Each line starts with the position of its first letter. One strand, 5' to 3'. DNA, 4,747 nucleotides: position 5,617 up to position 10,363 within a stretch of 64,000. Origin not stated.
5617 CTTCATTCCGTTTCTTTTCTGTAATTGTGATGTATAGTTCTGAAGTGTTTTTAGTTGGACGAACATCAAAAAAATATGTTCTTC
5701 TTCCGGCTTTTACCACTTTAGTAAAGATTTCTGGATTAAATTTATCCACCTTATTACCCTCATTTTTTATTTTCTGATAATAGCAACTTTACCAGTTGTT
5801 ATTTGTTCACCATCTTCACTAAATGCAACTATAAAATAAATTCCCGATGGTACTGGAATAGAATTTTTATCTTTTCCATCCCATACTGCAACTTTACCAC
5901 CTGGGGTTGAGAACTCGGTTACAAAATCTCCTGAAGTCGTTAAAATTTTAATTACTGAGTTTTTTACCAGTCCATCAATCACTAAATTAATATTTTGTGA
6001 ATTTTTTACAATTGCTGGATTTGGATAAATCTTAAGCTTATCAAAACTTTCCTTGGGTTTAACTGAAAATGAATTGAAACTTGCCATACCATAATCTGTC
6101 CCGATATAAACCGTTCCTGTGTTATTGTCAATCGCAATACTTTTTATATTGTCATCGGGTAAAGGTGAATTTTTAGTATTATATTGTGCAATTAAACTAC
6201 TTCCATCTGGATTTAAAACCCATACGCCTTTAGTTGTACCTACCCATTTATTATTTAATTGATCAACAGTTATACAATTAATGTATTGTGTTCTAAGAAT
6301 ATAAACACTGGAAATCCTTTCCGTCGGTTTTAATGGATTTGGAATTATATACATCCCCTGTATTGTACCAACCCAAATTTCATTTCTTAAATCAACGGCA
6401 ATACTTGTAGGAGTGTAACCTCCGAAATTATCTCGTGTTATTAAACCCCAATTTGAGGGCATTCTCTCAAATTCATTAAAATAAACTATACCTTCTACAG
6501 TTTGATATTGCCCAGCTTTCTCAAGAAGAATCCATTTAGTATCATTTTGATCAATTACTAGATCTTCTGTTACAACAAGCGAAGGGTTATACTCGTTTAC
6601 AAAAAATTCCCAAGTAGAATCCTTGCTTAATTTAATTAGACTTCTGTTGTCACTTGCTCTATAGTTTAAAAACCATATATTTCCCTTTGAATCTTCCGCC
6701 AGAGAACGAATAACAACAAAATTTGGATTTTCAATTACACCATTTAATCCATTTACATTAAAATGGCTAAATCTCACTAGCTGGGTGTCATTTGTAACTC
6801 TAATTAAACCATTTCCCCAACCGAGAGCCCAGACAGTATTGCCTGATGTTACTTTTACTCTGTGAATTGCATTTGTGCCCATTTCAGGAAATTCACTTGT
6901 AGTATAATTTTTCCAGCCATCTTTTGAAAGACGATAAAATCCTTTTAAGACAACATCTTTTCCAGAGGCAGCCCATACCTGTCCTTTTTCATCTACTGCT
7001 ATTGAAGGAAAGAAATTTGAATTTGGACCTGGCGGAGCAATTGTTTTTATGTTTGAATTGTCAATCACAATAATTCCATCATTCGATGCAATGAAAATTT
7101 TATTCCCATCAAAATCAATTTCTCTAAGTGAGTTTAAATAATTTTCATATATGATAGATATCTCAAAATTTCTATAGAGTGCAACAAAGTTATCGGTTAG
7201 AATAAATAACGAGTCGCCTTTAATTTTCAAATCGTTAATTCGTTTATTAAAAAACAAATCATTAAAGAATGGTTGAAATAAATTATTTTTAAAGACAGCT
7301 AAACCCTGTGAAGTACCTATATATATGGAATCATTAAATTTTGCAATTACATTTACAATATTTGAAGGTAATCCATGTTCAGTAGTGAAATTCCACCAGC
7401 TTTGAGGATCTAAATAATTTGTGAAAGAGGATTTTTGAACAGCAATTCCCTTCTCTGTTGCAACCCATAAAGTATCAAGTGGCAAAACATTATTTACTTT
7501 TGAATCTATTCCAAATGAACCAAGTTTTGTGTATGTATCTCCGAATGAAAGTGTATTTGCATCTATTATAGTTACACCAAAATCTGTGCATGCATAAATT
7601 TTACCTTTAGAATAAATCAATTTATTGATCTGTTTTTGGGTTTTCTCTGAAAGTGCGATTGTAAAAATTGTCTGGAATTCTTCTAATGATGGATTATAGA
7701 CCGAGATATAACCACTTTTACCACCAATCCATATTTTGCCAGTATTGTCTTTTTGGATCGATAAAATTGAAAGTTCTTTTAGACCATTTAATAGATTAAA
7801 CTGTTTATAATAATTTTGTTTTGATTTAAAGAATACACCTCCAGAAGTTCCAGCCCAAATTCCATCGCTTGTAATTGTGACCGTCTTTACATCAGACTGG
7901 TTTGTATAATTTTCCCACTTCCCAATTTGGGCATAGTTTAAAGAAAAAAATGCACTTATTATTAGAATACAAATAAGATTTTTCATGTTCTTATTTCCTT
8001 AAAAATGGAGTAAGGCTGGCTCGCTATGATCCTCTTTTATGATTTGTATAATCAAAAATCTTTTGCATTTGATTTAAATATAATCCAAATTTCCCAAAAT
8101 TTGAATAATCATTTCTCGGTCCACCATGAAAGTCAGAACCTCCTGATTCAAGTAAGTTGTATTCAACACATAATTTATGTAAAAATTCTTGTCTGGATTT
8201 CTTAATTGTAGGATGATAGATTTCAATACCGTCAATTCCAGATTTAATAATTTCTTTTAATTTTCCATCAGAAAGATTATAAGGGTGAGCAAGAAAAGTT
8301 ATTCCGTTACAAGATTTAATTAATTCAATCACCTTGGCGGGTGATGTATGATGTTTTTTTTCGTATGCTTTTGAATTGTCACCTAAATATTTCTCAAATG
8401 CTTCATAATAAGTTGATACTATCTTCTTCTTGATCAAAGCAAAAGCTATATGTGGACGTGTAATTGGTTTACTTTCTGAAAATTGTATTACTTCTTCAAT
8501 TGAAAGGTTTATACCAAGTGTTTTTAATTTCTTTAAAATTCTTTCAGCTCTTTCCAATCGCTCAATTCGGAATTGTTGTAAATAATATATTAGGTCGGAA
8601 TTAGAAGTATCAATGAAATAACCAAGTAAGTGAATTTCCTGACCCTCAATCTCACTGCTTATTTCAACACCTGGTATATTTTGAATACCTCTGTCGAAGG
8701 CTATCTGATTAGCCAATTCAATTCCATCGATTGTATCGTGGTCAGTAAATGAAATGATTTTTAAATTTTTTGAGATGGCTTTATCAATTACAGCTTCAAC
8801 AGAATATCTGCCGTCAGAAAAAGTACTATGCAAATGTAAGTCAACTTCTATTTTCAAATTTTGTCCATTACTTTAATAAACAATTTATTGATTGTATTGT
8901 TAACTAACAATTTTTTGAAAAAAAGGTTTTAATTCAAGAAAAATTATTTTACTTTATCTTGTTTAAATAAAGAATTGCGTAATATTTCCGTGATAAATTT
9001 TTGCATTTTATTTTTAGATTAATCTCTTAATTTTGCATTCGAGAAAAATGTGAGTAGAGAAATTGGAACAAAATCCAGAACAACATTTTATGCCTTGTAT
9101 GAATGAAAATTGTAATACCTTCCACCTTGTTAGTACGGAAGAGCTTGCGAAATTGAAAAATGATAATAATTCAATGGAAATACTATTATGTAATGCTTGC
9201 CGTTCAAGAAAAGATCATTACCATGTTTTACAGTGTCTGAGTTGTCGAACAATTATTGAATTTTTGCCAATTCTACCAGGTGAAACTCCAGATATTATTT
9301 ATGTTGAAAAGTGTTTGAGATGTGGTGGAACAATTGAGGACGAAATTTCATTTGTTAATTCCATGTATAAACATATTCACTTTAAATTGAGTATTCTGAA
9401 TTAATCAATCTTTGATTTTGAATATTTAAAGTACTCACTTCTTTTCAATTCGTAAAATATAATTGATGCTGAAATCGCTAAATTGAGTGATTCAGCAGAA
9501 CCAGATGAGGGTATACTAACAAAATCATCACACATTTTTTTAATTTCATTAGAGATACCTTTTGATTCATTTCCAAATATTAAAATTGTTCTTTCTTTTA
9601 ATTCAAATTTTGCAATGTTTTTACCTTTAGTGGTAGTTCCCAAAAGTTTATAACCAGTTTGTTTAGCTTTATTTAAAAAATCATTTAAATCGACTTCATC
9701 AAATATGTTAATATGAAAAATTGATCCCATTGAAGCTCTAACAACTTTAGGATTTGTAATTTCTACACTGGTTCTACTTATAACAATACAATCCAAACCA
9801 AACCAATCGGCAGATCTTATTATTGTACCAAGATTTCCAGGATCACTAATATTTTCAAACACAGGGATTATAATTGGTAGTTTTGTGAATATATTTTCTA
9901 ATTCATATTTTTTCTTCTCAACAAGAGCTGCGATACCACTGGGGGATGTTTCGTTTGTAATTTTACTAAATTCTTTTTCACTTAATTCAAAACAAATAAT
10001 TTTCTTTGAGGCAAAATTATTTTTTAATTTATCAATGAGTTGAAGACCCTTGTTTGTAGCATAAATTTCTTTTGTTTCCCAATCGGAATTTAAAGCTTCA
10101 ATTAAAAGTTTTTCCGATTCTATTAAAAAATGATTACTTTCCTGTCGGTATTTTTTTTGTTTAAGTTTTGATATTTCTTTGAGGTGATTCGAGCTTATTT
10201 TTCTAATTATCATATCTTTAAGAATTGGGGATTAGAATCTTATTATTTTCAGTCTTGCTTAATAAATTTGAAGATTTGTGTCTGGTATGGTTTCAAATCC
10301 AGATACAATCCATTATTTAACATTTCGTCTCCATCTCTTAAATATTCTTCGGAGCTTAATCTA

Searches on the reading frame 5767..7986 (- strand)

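Call 28: search_protein_families(library=pfam, proteins=[window:5767-7986:-], max_evalue=0.00001)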
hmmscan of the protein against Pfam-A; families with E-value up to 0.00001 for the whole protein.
window:5767-7986:- (739 aa): 2 families
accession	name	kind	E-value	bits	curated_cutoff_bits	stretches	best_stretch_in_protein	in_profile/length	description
PF07494.17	Reg_prop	-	3.1e-17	60.9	20.4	0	425-442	6-23/24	Two component regulator propeller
PF21544.3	PorZ_N_b_propeller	-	4.7e-10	40.4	27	1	46-197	4-153/154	TSS9, PorZ, N-terminal beta-propeller domain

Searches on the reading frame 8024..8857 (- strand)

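Call 28: search_protein_families(library=pfam, proteins=[window:8024-8857:-], max_evalue=0.00001)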
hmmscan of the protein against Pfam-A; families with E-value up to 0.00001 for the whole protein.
window:8024-8857:- (277 aa): 1 family
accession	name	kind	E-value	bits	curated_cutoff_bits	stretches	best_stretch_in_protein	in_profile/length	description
PF02811.25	PHP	-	3.9e-11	44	26.4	1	6-88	1-86/164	PHP domain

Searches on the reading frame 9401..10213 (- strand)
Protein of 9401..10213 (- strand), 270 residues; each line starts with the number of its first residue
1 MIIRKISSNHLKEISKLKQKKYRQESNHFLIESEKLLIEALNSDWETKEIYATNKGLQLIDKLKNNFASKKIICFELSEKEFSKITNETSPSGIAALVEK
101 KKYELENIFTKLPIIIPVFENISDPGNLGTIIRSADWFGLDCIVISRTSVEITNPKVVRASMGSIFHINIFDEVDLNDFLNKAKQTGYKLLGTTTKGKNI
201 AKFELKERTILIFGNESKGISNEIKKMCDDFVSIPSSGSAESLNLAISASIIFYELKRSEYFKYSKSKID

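Call 28: search_protein_families(library=pfam, proteins=[window:9401-10213:-], max_evalue=0.00001)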
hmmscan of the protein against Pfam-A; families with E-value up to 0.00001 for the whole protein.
window:9401-10213:- (270 aa): 3 families
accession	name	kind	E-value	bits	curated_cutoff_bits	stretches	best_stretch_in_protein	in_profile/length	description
PF00588.24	SpoU_methylase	-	1.9e-43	148.4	29.7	1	118-254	5-142/142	SpoU rRNA Methylase family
PF22435.1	MRM3-like_sub_bind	-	1.6e-16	60.9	27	1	9-96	2-84/84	MRM3-like substrate binding domain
PF08032.17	SpoU_sub_bind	-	2.3e-07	31.5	22.8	1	35-103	6-75/76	RNA 2'-O ribose methyltransferase substrate binding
